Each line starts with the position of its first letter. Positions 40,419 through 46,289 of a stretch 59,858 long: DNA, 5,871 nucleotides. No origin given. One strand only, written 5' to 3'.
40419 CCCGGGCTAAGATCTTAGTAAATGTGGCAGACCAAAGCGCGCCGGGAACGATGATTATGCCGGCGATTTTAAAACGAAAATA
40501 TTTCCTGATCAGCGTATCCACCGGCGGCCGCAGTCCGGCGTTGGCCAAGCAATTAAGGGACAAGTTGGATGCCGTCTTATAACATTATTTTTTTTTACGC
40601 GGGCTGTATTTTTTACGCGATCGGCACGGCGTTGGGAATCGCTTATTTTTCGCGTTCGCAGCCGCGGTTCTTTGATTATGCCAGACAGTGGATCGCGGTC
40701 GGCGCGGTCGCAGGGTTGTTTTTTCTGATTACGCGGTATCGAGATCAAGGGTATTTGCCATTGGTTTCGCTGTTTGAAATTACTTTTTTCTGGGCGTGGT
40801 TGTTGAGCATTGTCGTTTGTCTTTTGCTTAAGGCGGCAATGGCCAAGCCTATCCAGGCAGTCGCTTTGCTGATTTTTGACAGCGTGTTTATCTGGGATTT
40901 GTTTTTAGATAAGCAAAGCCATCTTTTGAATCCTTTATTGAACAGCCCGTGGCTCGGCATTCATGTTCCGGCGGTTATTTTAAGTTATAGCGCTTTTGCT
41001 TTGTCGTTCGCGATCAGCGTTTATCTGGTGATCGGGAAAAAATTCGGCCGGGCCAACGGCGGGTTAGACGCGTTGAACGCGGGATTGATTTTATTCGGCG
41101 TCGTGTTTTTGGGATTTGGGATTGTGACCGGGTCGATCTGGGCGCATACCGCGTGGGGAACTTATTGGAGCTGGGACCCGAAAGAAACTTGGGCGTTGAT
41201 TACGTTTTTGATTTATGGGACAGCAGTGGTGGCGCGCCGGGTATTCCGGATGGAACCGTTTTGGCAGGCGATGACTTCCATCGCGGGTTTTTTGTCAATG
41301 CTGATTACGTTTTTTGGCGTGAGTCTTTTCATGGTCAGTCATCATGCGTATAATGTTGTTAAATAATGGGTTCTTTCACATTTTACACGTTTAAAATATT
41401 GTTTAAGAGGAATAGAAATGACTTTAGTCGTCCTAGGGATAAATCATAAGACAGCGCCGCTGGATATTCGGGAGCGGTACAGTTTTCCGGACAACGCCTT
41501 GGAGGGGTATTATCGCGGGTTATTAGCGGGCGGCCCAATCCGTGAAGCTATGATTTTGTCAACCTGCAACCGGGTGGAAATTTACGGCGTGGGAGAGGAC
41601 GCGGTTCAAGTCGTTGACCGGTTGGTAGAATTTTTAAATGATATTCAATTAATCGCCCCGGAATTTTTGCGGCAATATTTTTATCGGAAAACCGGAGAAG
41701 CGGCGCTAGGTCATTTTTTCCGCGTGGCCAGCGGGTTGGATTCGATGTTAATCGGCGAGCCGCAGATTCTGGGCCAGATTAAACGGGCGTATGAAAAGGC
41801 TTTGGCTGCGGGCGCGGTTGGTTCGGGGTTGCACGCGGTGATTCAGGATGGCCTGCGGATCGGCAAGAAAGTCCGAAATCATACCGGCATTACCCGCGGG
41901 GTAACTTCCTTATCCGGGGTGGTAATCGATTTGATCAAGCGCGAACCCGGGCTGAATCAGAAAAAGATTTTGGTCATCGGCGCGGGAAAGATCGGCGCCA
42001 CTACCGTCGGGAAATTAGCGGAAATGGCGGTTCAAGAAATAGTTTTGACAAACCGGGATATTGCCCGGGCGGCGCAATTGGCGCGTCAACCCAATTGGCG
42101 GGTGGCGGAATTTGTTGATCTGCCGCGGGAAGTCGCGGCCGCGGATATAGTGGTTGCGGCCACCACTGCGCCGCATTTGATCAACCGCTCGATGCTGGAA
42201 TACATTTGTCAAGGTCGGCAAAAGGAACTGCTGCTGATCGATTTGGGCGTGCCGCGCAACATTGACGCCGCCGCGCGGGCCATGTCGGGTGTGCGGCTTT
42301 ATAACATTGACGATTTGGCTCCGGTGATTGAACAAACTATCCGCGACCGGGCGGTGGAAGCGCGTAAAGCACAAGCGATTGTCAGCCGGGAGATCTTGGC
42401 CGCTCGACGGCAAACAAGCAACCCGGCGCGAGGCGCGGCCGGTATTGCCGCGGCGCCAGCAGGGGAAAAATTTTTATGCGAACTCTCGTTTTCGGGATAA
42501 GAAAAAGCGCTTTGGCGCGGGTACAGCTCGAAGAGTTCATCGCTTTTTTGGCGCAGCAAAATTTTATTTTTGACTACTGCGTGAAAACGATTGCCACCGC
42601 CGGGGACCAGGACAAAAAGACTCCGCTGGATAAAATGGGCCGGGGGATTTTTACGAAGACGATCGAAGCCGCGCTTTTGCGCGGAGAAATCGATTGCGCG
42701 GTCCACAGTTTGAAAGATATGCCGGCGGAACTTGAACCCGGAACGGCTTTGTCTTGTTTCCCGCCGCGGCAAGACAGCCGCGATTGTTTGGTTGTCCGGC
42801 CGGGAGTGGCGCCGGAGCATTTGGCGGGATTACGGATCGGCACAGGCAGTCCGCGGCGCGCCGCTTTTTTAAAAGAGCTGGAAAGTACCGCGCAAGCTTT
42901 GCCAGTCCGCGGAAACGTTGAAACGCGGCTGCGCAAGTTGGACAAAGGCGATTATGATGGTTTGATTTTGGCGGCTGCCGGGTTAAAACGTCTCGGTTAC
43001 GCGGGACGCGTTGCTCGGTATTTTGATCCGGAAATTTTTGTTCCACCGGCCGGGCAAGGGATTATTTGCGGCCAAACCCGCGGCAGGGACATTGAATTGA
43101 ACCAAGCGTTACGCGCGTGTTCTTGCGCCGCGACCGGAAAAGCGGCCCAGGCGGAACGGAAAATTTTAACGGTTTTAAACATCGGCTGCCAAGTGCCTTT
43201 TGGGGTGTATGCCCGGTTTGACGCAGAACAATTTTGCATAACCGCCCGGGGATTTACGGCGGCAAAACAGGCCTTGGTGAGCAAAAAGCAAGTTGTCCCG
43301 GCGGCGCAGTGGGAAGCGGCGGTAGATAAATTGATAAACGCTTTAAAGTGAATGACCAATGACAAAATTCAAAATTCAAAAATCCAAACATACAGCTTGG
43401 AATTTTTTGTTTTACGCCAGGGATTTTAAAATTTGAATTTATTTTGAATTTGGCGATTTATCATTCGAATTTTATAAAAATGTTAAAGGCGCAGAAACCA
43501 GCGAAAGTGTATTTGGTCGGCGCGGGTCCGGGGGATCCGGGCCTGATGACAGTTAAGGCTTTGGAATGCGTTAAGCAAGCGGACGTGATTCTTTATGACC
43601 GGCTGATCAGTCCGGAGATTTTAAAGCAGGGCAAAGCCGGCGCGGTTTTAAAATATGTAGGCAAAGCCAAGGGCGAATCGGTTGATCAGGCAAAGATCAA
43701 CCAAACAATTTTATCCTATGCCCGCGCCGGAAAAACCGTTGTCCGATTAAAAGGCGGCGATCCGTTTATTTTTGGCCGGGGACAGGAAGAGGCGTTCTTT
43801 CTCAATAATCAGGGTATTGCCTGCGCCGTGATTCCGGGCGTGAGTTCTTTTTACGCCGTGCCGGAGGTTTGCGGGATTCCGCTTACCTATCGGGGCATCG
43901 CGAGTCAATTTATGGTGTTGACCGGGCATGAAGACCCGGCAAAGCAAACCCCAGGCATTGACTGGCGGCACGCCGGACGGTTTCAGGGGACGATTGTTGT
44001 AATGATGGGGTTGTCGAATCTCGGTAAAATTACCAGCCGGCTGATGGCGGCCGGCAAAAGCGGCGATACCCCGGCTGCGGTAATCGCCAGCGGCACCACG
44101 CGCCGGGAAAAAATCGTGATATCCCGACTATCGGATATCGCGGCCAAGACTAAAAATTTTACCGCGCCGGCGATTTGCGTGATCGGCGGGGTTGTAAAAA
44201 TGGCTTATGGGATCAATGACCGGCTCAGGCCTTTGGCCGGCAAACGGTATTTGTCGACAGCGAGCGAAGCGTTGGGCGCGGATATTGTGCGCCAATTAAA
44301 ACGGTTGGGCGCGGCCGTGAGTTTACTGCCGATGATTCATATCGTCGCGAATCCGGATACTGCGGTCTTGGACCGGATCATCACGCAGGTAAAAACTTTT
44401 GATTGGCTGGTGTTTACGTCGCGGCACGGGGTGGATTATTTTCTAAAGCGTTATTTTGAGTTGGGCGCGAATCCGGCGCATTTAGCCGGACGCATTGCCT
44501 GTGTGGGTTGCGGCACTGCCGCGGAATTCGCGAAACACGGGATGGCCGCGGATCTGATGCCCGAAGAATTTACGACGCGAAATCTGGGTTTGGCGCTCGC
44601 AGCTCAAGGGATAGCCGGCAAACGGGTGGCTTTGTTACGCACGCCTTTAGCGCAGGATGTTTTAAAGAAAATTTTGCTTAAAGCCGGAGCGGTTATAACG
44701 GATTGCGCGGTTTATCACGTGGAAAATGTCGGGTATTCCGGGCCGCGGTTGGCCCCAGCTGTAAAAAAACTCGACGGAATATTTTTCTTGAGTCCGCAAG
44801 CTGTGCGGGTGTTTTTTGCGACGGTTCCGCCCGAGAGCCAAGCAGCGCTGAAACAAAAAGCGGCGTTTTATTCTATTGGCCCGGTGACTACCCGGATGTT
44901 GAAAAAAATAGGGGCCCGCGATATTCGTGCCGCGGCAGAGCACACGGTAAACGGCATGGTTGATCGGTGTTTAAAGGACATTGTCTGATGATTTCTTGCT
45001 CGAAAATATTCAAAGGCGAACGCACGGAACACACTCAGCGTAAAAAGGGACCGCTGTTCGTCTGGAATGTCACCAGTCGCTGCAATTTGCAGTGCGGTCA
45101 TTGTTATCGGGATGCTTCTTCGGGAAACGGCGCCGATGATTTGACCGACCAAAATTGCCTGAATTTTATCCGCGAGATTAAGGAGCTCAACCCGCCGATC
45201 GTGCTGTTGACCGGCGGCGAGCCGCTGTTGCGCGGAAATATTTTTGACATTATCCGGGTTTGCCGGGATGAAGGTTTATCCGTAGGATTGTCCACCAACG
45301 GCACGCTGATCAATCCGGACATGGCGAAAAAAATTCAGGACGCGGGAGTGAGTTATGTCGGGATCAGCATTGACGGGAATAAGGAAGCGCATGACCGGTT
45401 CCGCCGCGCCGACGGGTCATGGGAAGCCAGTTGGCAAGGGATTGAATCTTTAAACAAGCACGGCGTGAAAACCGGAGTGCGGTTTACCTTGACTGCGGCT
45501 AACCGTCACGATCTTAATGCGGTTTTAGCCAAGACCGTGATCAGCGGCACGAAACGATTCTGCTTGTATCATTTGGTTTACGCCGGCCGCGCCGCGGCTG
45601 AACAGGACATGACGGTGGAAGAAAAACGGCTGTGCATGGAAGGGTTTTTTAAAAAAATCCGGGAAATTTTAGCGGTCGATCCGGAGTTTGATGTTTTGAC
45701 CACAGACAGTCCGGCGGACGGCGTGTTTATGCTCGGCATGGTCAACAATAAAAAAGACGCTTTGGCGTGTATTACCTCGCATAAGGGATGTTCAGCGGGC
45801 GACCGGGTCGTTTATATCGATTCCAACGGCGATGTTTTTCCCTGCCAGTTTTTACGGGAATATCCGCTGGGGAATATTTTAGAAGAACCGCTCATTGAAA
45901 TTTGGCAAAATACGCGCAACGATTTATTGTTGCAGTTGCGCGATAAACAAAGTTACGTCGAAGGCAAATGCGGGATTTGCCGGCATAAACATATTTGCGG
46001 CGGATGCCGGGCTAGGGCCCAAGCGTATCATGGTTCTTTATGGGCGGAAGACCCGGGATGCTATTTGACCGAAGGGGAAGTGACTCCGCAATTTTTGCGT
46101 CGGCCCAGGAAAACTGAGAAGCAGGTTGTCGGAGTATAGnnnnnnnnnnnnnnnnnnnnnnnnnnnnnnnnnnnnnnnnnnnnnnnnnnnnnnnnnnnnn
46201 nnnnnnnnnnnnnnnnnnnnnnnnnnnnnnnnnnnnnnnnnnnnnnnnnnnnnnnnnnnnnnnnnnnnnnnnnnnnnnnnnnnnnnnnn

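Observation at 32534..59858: Magnetosome superoperon with a complete Ahb heme pathway embedded between mamP and mamL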

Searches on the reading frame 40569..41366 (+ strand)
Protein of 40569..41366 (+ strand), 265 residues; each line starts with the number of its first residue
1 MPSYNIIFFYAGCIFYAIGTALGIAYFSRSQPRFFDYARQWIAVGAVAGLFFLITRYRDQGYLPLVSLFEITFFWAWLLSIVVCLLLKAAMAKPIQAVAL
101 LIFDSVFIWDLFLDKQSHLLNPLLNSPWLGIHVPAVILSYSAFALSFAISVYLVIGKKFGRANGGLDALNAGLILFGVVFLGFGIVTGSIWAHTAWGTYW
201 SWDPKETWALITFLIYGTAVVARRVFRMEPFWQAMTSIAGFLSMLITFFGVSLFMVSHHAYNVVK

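Call 4: search_protein_families(library=pfam, proteins=[window:40569-41366:+], max_evalue=0.01)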
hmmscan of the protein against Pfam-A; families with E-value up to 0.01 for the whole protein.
window:40569-41366:+ (265 aa): 1 family
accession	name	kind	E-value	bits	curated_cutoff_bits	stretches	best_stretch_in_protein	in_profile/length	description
PF01578.25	Cytochrom_C_asm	-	1.9e-36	126.1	29.9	1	66-253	2-206/212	Cytochrome C assembly protein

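Call 25: search_protein_families(library=ncbifam, proteins=[window:40569-41366:+], max_evalue=0.001)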
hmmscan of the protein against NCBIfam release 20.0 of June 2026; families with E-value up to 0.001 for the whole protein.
window:40569-41366:+ (265 aa): 4 families
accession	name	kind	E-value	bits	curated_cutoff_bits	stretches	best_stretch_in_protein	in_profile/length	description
TIGR03144.1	cytochr_II_ccsB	equivalog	1.4e-44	152.7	187.6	2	165-261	155-251/252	c-type cytochrome biogenesis protein CcsB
TIGR00353.1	nrfE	subfamily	9e-12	44.6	569.05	1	120-262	108-253/578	heme lyase CcmF/NrfE family subunit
TIGR01191.1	ccmC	subfamily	1.3e-11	44.8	186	1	131-258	15-140/184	heme ABC transporter permease CcmC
TIGR03145.1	cyt_nit_nrfE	subfamily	8.1e-10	38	927.3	1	97-263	137-306/631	heme lyase NrfEFG subunit NrfE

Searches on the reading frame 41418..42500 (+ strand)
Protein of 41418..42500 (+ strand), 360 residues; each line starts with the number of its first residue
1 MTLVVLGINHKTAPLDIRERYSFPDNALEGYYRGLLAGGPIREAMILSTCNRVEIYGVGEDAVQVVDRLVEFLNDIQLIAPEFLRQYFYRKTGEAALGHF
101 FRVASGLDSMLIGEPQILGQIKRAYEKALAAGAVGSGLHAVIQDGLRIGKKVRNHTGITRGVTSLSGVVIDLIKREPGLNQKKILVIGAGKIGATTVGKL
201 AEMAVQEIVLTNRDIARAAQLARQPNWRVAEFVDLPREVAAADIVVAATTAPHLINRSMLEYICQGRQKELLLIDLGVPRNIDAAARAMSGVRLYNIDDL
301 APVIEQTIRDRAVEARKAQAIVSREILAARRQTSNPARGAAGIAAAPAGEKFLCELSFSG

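Call 4: search_protein_families(library=pfam, proteins=[window:41418-42500:+], max_evalue=0.01)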
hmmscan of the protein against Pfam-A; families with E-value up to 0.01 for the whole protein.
window:41418-42500:+ (360 aa): 10 families
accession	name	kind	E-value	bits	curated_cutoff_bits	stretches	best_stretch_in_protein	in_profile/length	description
PF05201.20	GlutR_N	-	1.5e-47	161.6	27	1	6-156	1-151/151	Glutamyl-tRNAGlu reductase, N-terminal domain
PF01488.26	Shikimate_DH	-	2.2e-31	109.2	24.3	1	177-302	8-137/138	Shikimate / quinate 5-dehydrogenase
PF13241.12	NAD_binding_7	-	2.2e-08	35.1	22.1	1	179-257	5-77/104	Putative NAD(P)-binding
PF03807.23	F420_oxidored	-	3.1e-05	24.9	21.6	1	183-277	1-92/94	NADP oxidoreductase coenzyme F420-dependent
PF00899.27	ThiF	-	4e-05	23.3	28.1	1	179-244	18-82/238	ThiF family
PF01262.27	AlaDh_PNT_C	-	0.00028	20.8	23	1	177-266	24-122/214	Alanine dehydrogenase/PNT, C-terminal domain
PF02826.25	2-Hacid_dh_C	-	0.00028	20.7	25.1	1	178-260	33-114/178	D-isomer specific 2-hydroxyacid dehydrogenase, NAD binding domain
PF03435.24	Sacchrp_dh_NADP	-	0.00057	20.7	25.1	1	184-225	1-43/129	Saccharopine dehydrogenase NADP binding domain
PF02882.25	THF_DHG_CYH_C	-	0.00089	19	27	1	178-298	33-127/160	Tetrahydrofolate dehydrogenase/cyclohydrolase, NAD(P)-binding domain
PF01408.29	GFO_IDH_MocA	-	0.0074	17.4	24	0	183-250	2-71/120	Oxidoreductase family, NAD-binding Rossmann fold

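Call 25: search_protein_families(library=ncbifam, proteins=[window:41418-42500:+], max_evalue=0.001)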
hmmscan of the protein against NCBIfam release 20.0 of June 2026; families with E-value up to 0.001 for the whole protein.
window:41418-42500:+ (360 aa): 20 families
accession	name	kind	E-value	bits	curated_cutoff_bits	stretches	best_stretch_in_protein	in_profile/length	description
TIGR01035.1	hemA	equivalog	3.9e-94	316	209.55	1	4-327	2-327/416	glutamyl-tRNA reductase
NF000744.0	PRK00045.1-3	equivalog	5.5e-90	302.4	429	1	1-327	1-335/447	glutamyl-tRNA reductase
NF010548.0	PRK13940.1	equivalog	7.1e-46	156.9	469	1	1-324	1-320/414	glutamyl-tRNA reductase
NF000750.0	PRK00045.3-4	equivalog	1.5e-45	156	289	1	1-327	1-326/439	glutamyl-tRNA reductase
NF000752.0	PRK00045.4-2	equivalog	1.9e-34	119.5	381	1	44-332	47-313/412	glutamyl-tRNA reductase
NF000751.1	PRK00045.4-1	equivalog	2.8e-25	89.2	478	1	43-227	46-229/426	glutamyl-tRNA reductase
NF001909.0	PRK00676.1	equivalog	1.2e-24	87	478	1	1-307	1-290/338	glutamyl-tRNA reductase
NF001319.0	PRK00258.3-3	equivalog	1.8e-08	33.8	252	1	172-251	113-194/279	shikimate dehydrogenase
NF001310.0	PRK00258.1-2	equivalog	6.3e-08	32.1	221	1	166-251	105-196/279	shikimate dehydrogenase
NF001311.0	PRK00258.1-3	equivalog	7.6e-07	28.6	235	1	152-250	93-197/279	shikimate dehydrogenase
NF001312.0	PRK00258.1-4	equivalog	2.5e-06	27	295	1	163-250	108-198/285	shikimate dehydrogenase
TIGR02356.1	adenyl_thiF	equivalog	5.6e-06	25.9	275.25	1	179-242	19-81/203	thiazole biosynthesis adenylyltransferase ThiF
NF009201.0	PRK12549.1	subfamily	4.5e-05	22.7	235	1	163-249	111-202/286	shikimate dehydrogenase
TIGR00507.1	aroE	equivalog_domain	5.7e-05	22.4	200.2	1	166-251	102-188/270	shikimate dehydrogenase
NF006162.0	PRK08306.1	equivalog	0.00016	21.1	261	1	155-276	127-242/297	dipicolinate synthase subunit DpsA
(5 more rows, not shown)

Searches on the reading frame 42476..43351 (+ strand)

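Call 4: search_protein_families(library=pfam, proteins=[window:42476-43351:+], max_evalue=0.01)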
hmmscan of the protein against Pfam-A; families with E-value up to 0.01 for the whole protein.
window:42476-43351:+ (291 aa): 2 families
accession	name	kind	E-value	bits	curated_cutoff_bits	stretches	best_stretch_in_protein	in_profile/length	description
PF01379.25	Porphobil_deam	-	9.5e-63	211.9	22.1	1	6-208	3-205/207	Porphobilinogen deaminase, dipyromethane cofactor binding domain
PF03900.20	Porphobil_deamC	-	2.4e-07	31.5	26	1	224-268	4-46/74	Porphobilinogen deaminase, C-terminal domain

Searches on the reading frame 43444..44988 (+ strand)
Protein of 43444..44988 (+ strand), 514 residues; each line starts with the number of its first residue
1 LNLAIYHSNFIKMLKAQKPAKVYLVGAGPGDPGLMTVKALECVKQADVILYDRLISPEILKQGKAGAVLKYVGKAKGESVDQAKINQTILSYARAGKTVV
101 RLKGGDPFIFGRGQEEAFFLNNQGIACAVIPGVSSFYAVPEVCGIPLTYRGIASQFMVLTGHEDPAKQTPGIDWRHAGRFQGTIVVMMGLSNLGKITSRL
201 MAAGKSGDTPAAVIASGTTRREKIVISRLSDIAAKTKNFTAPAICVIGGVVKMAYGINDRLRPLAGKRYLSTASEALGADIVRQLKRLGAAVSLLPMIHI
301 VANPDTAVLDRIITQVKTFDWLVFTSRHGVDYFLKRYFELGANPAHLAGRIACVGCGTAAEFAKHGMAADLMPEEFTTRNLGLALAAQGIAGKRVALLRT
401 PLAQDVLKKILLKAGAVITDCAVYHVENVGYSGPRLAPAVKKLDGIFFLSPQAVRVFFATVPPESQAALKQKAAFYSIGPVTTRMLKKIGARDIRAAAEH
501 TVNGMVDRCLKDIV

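Call 4: search_protein_families(library=pfam, proteins=[window:43444-44988:+], max_evalue=0.01)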
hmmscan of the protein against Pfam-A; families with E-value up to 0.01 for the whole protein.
window:43444-44988:+ (514 aa): 2 families
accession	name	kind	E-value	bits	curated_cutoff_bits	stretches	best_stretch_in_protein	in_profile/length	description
PF00590.25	TP_methylase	-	3.5e-48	164.8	27.8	1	21-232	1-211/212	Tetrapyrrole (Corrin/Porphyrin) Methylases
PF02602.20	HEM4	-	4.6e-46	157.2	27.5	1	280-506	2-230/231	Uroporphyrinogen-III synthase HemD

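Call 25: search_protein_families(library=ncbifam, proteins=[window:43444-44988:+], max_evalue=0.001)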
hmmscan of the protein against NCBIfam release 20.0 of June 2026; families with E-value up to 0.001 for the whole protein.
window:43444-44988:+ (514 aa): 41 families (the best 25 are shown)
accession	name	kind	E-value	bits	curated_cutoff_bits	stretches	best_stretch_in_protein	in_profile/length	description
TIGR01469.1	cobA_cysG_Cterm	equivalog_domain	2.7e-83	279.4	185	1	21-254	2-237/238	uroporphyrinogen-III C-methyltransferase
NF004790.0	PRK06136.1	subfamily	4.8e-81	272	198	1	20-254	4-240/250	uroporphyrinogen-III C-methyltransferase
NF007922.1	PRK10637.1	equivalog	5.2e-77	259.7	400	1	15-252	212-450/450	siroheme synthase CysG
NF005524.0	PRK07168.1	equivalog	5.1e-62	210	603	1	21-336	4-318/474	uroporphyrin-III C-methyltransferase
TIGR01465.1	cobM_cbiF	equivalog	4e-38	131.1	259.65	1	22-256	1-232/247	precorrin-4 C(11)-methyltransferase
NF012017.0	PRK15473.1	equivalog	2.3e-29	102.5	408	1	18-239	6-222/257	cobalt-precorrin-4 methyltransferase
NF004593.0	PRK05928.4-2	equivalog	2.6e-20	72.9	275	2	267-426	3-157/247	uroporphyrinogen-III synthase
NF004587.0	PRK05928.2-5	equivalog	4.6e-20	72.2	246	1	282-508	21-236/245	uroporphyrinogen-III synthase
NF004594.0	PRK05928.4-3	equivalog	2.1e-18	66.6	365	1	285-497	20-217/237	uroporphyrinogen-III synthase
NF004583.0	PRK05928.1-5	equivalog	2.6e-15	56.6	432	1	295-507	35-243/250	uroporphyrinogen-III synthase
TIGR01467.1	cobI_cbiL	equivalog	6.1e-15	55.3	163.25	1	21-230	2-214/230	precorrin-2 C(20)-methyltransferase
NF004647.0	PRK05990.1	equivalog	8.4e-15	54.9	271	2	19-51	5-37/245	precorrin-2 C(20)-methyltransferase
NF004582.0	PRK05928.1-1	equivalog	1.2e-12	47.9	319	1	272-435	6-169/246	uroporphyrinogen-III synthase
NF004585.0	PRK05928.2-2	equivalog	1.6e-12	47.4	241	1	276-492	12-225/255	uroporphyrinogen-III synthase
NF005411.0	PRK06975.1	equivalog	2.2e-12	46.1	414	1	278-425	18-175/660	fused uroporphyrinogen-III synthase HemD/membrane protein HemX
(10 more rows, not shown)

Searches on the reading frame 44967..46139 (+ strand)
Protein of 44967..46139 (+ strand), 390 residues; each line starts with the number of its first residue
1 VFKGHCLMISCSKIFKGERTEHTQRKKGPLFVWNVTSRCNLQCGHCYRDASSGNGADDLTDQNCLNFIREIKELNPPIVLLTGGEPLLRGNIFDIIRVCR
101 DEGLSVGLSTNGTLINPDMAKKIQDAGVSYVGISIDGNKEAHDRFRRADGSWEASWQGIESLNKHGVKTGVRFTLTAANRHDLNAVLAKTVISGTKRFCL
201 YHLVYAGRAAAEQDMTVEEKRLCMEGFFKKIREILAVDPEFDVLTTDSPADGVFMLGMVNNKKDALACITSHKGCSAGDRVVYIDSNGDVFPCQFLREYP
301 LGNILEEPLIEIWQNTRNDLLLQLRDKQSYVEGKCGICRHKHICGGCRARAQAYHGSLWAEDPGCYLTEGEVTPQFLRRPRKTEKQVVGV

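Call 4: search_protein_families(library=pfam, proteins=[window:44967-46139:+], max_evalue=0.01)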
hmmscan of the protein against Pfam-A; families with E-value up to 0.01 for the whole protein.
window:44967-46139:+ (390 aa): 3 families
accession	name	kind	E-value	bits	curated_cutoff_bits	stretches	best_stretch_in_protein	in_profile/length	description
PF04055.27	Radical_SAM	-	1.1e-26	94.5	29.5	1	34-174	2-150/166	Radical SAM superfamily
PF13186.11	SPASM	-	1.2e-10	42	21.5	1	275-338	1-66/67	Iron-sulfur cluster-binding domain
PF13353.11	Fer4_12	-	2.2e-06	28.5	22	1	36-142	12-120/137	4Fe-4S single cluster domain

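Call 25: search_protein_families(library=ncbifam, proteins=[window:44967-46139:+], max_evalue=0.001)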
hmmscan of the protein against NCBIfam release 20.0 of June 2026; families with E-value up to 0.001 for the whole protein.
window:44967-46139:+ (390 aa): 82 families (the best 25 are shown)
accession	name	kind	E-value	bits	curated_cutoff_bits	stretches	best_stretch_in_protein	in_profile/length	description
TIGR04051.1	rSAM_NirJ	equivalog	1.8e-93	313.4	515.45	1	29-372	2-353/354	heme d1 biosynthesis radical SAM protein NirJ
TIGR04054.1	rSAM_NirJ1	equivalog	1.7e-90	303.5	650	1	20-372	27-387/387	putative heme d1 biosynthesis radical SAM protein NirJ1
TIGR04546.1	rSAM_ahbC_deAc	equivalog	1.5e-89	300.5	650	1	26-372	36-390/390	12,18-didecarboxysiroheme deacetylase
TIGR04347.1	pseudo_SAM_Halo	equivalog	7.4e-85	285.5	525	1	23-371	32-389/390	TIGR04347 family pseudo-SAM/SPASM protein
TIGR04545.1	rSAM_ahbD_hemeb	equivalog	5.5e-71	239.8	500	1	31-366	2-336/339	heme b synthase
TIGR04053.2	TIGR04053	equivalog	3.2e-66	224.1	395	2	30-225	9-208/366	TIGR04053 family radical SAM/SPASM domain-containing protein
TIGR04055.1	rSAM_NirJ2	equivalog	5.2e-66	223.4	500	1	32-366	3-323/326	putative heme d1 biosynthesis radical SAM protein NirJ2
TIGR04303.1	GeoRSP_rSAM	equivalog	2.2e-40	139.2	400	1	32-366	8-325/325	GeoRSP system radical SAM/SPASM protein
NF050035.1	rSAM_WgK_link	exception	1.6e-39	136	650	2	33-213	13-194/367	radical SAM/SPASM peptide maturase WgkB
TIGR04133.1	rSAM_w_lipo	hypoth_equivalog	9.6e-37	126.7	425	1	13-347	8-330/350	TIGR04133 family radical SAM/SPASM protein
TIGR04340.1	rSAM_ACGX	hypoth_equivalog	1.2e-35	123.4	400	1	31-366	5-338/341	radical SAM/SPASM domain protein, ACGX system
TIGR03962.1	mycofact_rSAM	equivalog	2.5e-35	122.2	265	1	31-370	14-336/339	mycofactocin radical SAM maturase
NF045574.1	sacti_mat_StsB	exception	2.7e-35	122.1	625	1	31-357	98-405/466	StsB family radical SAM/SPASM domain sactipeptide maturase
TIGR04250.1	SCM_rSAM_ScmE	equivalog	4.7e-34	117.8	400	1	34-356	8-336/358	SynChlorMet cassette radical SAM/SPASM protein ScmE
TIGR04103.1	rSAM_nif11_3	equivalog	7e-32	110.5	725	1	31-365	7-342/412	nif11-class peptide radical SAM maturase 3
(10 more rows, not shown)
